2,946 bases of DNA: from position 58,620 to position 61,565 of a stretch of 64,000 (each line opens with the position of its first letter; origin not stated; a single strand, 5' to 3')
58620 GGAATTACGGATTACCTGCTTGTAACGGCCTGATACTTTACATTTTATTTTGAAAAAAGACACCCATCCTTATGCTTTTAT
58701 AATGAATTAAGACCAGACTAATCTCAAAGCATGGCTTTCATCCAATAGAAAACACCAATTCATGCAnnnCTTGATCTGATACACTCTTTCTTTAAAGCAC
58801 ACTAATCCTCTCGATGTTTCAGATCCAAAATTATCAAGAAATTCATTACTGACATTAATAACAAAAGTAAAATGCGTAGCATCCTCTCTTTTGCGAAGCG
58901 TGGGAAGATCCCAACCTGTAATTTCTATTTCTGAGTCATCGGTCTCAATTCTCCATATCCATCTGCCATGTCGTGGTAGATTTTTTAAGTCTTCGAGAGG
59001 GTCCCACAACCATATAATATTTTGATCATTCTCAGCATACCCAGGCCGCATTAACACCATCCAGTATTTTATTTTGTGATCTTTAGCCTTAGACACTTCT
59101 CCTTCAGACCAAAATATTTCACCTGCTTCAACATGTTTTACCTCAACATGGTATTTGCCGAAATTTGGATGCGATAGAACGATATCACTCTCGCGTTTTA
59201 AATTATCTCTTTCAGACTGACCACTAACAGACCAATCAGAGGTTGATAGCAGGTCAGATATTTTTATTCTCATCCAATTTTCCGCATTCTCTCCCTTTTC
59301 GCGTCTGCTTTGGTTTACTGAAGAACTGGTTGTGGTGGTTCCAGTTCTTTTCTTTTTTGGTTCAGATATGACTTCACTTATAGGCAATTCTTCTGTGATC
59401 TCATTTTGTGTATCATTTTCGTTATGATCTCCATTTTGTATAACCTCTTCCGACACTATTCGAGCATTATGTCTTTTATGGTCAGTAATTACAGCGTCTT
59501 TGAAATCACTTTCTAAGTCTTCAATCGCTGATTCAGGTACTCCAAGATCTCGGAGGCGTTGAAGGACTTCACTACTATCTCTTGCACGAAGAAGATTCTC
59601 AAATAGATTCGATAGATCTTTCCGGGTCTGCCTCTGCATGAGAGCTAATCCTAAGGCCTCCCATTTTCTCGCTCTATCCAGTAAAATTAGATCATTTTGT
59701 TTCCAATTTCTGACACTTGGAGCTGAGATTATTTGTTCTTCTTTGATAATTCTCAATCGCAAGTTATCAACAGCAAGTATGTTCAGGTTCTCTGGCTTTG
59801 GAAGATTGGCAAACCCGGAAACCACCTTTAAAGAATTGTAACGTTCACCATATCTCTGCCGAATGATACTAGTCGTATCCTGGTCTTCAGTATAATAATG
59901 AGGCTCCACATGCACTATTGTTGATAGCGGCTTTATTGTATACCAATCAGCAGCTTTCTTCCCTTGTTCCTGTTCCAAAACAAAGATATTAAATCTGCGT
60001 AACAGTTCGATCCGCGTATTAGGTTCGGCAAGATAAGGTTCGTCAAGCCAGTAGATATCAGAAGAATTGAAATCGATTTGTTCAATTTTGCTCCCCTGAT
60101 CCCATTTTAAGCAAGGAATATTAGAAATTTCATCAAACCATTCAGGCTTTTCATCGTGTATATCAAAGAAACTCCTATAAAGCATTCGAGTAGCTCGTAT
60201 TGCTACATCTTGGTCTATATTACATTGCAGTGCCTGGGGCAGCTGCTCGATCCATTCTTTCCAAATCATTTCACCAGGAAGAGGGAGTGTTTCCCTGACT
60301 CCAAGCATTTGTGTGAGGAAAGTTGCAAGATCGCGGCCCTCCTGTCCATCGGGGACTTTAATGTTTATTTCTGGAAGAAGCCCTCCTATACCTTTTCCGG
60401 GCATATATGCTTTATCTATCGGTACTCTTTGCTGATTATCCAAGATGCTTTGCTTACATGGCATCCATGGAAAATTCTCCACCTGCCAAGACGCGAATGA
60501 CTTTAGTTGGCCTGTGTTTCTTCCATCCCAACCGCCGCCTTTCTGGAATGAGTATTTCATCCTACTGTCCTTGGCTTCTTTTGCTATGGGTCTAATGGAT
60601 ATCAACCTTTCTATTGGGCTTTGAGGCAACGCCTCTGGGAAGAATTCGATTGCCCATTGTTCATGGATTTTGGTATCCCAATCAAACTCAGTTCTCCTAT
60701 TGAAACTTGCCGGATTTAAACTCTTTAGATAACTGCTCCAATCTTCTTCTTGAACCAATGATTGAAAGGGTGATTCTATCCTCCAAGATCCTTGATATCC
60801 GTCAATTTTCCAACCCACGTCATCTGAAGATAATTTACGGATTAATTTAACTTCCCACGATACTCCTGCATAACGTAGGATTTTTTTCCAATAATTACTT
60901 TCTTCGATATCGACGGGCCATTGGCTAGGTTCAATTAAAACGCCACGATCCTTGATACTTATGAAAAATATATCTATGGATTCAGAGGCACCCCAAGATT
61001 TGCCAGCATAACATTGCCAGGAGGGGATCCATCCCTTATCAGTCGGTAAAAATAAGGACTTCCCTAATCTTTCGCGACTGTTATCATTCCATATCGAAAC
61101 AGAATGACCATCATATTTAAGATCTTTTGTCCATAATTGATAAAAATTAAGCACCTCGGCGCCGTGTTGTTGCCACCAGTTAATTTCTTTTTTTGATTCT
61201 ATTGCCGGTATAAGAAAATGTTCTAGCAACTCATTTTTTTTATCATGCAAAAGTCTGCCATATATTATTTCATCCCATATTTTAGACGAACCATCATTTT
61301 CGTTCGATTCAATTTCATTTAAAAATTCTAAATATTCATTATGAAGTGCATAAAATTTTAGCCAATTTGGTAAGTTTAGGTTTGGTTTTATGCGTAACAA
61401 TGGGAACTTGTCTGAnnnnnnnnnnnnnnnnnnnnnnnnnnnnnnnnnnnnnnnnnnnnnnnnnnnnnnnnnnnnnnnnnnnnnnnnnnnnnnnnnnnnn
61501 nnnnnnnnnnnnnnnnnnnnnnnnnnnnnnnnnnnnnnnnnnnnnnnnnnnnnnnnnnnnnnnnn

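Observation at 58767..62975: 1402-aa NO VEIN-like protein (sacsin-type GHKL ATPase plus DUF3883-like nuclease) as a likely single-gene conflict system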

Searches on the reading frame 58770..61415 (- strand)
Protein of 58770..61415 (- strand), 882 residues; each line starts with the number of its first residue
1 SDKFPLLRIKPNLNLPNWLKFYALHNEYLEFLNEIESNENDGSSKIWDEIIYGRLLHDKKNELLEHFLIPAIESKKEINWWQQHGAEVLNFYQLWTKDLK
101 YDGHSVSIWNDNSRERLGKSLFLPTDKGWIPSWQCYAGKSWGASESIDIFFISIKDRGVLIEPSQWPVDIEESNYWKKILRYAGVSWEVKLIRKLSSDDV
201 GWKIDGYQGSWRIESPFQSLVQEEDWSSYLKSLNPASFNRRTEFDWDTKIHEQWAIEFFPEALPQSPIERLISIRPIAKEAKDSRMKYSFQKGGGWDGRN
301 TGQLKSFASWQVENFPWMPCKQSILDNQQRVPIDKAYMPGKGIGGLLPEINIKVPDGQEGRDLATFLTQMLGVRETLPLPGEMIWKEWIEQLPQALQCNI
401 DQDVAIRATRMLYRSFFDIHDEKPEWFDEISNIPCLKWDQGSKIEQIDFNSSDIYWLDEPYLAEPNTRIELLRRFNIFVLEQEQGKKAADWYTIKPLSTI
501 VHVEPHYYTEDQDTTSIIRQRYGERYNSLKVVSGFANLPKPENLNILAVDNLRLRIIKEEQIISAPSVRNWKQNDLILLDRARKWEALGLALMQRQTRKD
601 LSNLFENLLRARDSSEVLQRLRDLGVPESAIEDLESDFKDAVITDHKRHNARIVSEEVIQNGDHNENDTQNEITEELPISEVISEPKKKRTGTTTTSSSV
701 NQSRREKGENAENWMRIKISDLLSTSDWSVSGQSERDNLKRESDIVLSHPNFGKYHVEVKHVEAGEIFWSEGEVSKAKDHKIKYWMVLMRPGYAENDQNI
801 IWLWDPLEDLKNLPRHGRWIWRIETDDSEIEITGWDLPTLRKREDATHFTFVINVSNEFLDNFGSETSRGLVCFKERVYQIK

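Call 44: predict_structure(alignment_id=A2)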
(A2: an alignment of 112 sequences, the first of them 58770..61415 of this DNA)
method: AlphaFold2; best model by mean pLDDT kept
length: 882 residues; sequences in the alignment: 112
mean_pLDDT: 87.5   pTM: 0.70
mean pLDDT of the five models: 87.5, 86.8, 86.2, 86.0, 85.5
residues with pLDDT >= 90: 632; 70-90: 160; 50-70: 35; < 50: 55
segments of 3 or more residues with pLDDT < 50: 647-699
pLDDT, mean of each block of 10 residues (from residue 1): 79 91 92 80 75 88 93 95 97 92 82 95 98 97 95 96 95 92 95 86 85 90 92 92 93 96 95 94 96 83 97 96 93 95 92 95 96 95 95 89 94 95 95 95 94 95 93 97 94 96 93 96 95 85 94 93 93 94 94 80 94 95 93 86 54 36 30 29 32 37 81 93 87 90 94 95 91 95 95 92 95 89 64 83 74 92 79 90 83
secondary structure, 60 per line:
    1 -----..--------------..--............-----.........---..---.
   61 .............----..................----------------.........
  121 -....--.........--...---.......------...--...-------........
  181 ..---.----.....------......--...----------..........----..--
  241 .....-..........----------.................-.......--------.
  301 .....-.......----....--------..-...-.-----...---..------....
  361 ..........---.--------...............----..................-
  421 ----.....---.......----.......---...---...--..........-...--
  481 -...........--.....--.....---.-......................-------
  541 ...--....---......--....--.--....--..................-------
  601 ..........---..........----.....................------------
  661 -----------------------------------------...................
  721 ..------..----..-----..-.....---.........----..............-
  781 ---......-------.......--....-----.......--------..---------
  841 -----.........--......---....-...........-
elements in order (helices of 4 or more, strands of 3 or more residues): H26-37 H43-51 H60-73 H78-95 H112-120 E122-125 E128-131 H145-151 E158-160 H173-182 E191-195 E202-207 E210-212 H223-232 E247-256 H267-283 E285-291 E300-305 H307-313 E318-321 H357-370 H383-397 H402-419 H425-429 E433-439 E444-450 E454-456 H465-474 E476-478 H482-492 E502-506 H512-533 E546-549 E553-558 E561-564 E570-573 E576-580 H581-593 H601-610 H614-623 H628-648 H702-722 E745-749 E753-761 E766-770 H771-779 E784-789 E800-803 H806-809 E815-821 E846-854 H857-862 H871-881

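Call 50: fold_search(model_id=the predicted structure, library=pdb)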
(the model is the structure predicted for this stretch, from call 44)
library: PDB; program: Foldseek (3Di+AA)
matches with E <= 10: 126; with E <= 0.001: 0
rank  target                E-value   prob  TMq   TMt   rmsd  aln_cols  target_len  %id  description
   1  4kyw_A                1.1e-02  0.96  0.10  0.27   5.9       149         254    9  Restriction endonuclease DPNI in complex with two DNA molecules (released 2014-06-04)
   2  2wiw_A                1.6e-02  0.98  0.09  0.52   9.5       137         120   16  Crystal structures of Holliday junction resolvases from Archaeoglobus fulgidus bound to DNA substrate (released 2009-05-26)
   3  2eo0_A                2.3e-02  0.99  0.08  0.47   3.1        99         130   16  Crystal Structure of Holliday Junction Resolvase ST1444 (released 2007-10-02)
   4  2wcw_D                2.4e-02  0.98  0.09  0.51   9.0       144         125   17  1.6A resolution structure of Archaeoglobus fulgidus Hjc, a Holliday junction resolvase from an archaeal hyperthermophi (released 2009-03-24)
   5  2wcw_B                3.5e-02  0.99  0.08  0.49   4.0       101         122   17  1.6A resolution structure of Archaeoglobus fulgidus Hjc, a Holliday junction resolvase from an archaeal hyperthermophi (released 2009-03-24)
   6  2wcw_C                3.7e-02  0.97  0.09  0.54   8.9       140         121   16  1.6A resolution structure of Archaeoglobus fulgidus Hjc, a Holliday junction resolvase from an archaeal hyperthermophi (released 2009-03-24)
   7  4tkd_C                4.8e-02  0.85  0.09  0.47   8.9       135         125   16  Sulfolobus solfataricus HJC mutants (released 2015-08-12)
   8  2wcz_A                5.0e-02  0.91  0.09  0.47   9.2       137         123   16  1.6A resolution structure of Archaeoglobus fulgidus Hjc, a Holliday junction resolvase from an archaeal hyperthermophi (released 2009-03-24)
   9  1ob9                  5.3e-02  0.91  0.09  0.43   5.1       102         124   15  Holliday Junction Resolving Enzyme (released 2004-10-15)
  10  9qcc_Q                5.9e-02  0.91  0.08  0.16   7.9       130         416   20  Activated XauSPARDA filament assembly with bound dsDNA substrate (released 2025-12-17)
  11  2wcw_A                6.6e-02  0.91  0.09  0.48   9.1       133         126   16  1.6A resolution structure of Archaeoglobus fulgidus Hjc, a Holliday junction resolvase from an archaeal hyperthermophi (released 2009-03-24)
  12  4tkd_A                8.2e-02  0.96  0.10  0.57   7.8       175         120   13  Sulfolobus solfataricus HJC mutants (released 2015-08-12)
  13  4tkd_D                8.6e-02  0.93  0.10  0.58   6.2       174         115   14  Sulfolobus solfataricus HJC mutants (released 2015-08-12)
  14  2wiw_B                1.0e-01  0.94  0.09  0.52   6.1       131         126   14  Crystal structures of Holliday junction resolvases from Archaeoglobus fulgidus bound to DNA substrate (released 2009-05-26)
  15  2wiz_B                1.0e-01  0.80  0.09  0.47   7.5       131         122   15  Crystal structures of Holliday junction resolvases from Archaeoglobus fulgidus bound to DNA substrate (released 2009-05-26)
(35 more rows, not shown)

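Call 86: fold_search(model_id=the predicted structure, library=viral)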
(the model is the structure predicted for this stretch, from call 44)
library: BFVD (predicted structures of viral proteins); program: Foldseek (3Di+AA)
matches with E <= 10: 156; with E <= 0.001: 0
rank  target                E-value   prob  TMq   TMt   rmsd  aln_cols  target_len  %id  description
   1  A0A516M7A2            1.7e-02  0.97  0.09  0.46  14.4       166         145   13  (no name in the UniProt tables at hand)
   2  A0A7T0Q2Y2            1.7e-02  0.95  0.08  0.39   5.9       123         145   15  (no name in the UniProt tables at hand)
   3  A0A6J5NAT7            2.0e-02  0.99  0.09  0.43   4.6       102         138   16  Uncharacterized protein [uncultured Caudovirales phage]
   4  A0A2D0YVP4            2.1e-02  0.98  0.10  0.49  10.5       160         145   12  (no name in the UniProt tables at hand)
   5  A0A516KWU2            2.2e-02  0.99  0.11  0.51   6.6       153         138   12  (no name in the UniProt tables at hand)
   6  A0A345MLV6            2.3e-02  0.99  0.08  0.38   4.1        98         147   17  (no name in the UniProt tables at hand)
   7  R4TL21                2.3e-02  0.98  0.08  0.32   4.9        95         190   17  Holliday junction resolvase [Halogranum tailed virus 1]
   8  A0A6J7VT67            2.7e-02  0.94  0.09  0.37   8.8       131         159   14  Holliday junction resolvase [uncultured Caudovirales phage]
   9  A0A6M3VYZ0            4.0e-02  0.96  0.09  0.49   5.6       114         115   13  Putative Holliday junction resolvase [Saccharolobus solfataricus rod-shaped virus 1]
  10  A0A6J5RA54            4.2e-02  0.96  0.09  0.40   4.5       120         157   11  Protein NO VEIN C-terminal domain-containing protein [uncultured Caudovirales phage]
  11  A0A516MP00            4.9e-02  0.90  0.10  0.38   7.4       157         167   13  (no name in the UniProt tables at hand)
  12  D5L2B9                7.6e-02  0.77  0.06  0.25  12.5       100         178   12  Restriction endonuclease type IV Mrr domain-containing protein [uncultured virus]
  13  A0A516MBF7            8.4e-02  0.44  0.08  0.24  13.7       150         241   10  (no name in the UniProt tables at hand)
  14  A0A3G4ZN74            9.9e-02  0.09  0.06  0.11  21.5       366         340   11  3'-5' exonuclease [Terrestrivirus sp.]
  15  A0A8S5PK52            1.1e-01  0.41  0.07  0.21  19.2       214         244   11  Restriction endonuclease [Siphoviridae sp. ctXBp18]
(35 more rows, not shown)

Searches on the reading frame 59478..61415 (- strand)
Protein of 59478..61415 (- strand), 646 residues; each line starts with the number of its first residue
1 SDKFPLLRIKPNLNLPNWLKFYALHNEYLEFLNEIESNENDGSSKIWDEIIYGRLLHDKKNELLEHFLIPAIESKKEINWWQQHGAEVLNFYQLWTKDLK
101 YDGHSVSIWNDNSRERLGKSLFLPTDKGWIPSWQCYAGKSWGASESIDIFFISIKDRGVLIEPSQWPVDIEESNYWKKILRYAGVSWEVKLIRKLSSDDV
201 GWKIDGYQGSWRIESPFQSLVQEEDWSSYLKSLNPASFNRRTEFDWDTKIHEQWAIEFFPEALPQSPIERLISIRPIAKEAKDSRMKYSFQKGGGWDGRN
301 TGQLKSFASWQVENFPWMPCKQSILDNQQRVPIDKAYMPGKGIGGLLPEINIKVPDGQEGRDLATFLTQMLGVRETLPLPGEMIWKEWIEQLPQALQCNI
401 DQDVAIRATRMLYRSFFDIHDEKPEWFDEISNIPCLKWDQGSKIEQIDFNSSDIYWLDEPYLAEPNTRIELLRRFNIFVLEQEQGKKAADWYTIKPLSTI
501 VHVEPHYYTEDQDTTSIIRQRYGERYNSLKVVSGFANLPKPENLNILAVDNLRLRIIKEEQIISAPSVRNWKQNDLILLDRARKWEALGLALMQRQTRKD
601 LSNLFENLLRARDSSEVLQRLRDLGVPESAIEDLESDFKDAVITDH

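Call 98: search_protein_families(library=pfam, proteins=[window:59478-61415:-], max_evalue=0.1)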
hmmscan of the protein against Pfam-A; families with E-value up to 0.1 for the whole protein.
window:59478-61415:- (646 aa): 0 families
